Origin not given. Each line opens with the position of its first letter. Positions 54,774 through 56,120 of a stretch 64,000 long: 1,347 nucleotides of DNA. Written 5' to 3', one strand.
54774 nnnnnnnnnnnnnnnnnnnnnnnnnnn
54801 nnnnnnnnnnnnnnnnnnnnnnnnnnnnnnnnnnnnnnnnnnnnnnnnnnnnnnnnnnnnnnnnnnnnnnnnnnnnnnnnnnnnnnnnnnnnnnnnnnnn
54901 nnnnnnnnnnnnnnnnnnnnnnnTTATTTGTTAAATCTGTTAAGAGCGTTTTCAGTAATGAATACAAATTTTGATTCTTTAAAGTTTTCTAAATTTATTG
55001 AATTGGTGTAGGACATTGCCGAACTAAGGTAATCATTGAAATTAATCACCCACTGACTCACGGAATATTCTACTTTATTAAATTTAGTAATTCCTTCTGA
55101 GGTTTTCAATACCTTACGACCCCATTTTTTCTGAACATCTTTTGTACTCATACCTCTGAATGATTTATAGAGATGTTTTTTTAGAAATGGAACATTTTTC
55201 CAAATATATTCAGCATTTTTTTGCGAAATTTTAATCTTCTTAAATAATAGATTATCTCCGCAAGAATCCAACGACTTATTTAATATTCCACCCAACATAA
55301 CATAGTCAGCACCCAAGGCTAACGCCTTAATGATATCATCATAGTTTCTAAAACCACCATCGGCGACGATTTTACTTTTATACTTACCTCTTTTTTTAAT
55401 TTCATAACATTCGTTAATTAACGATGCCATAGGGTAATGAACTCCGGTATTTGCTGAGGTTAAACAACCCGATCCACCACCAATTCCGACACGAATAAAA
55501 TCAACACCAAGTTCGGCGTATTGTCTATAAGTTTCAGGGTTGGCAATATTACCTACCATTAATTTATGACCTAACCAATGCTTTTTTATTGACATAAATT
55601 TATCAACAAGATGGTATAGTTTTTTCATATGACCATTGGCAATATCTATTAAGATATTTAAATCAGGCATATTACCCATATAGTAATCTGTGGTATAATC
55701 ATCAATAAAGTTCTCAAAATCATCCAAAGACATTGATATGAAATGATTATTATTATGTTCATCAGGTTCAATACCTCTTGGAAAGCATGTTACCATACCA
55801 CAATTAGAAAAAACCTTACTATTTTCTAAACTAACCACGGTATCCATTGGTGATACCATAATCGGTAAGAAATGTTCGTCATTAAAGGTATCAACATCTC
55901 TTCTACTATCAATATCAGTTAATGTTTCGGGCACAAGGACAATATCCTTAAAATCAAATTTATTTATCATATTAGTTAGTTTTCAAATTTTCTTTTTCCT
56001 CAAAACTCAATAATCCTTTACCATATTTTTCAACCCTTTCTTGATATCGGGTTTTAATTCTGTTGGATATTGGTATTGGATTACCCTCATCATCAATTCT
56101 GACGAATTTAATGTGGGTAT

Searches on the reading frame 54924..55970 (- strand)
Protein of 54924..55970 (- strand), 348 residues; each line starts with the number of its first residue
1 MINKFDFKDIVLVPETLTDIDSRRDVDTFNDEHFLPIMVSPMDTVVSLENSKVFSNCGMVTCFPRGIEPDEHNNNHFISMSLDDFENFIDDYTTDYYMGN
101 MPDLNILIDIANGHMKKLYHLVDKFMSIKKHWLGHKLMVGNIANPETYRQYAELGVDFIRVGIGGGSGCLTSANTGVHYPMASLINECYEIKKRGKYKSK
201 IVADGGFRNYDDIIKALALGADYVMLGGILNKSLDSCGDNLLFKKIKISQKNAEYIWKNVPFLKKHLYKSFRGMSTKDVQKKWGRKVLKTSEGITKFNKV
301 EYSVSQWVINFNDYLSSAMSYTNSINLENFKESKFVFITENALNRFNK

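Call 50: search_protein_families(library=pfam, proteins=[window:54924-55970:-], max_evalue=0.001)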
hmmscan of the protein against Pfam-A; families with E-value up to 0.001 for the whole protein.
window:54924-55970:- (348 aa): 3 families
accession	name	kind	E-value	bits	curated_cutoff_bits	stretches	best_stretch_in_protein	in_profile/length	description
PF00478.31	IMPDH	-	3.1e-37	128.8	25.6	1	106-343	120-339/345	IMP dehydrogenase / GMP reductase domain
PF01070.24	FMN_dh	-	1.4e-13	51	24.9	1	123-230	208-305/350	FMN-dependent dehydrogenase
PF01645.23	Glu_synthase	-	1e-05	25.4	20.4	1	148-227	220-304/369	Conserved region in glutamate synthase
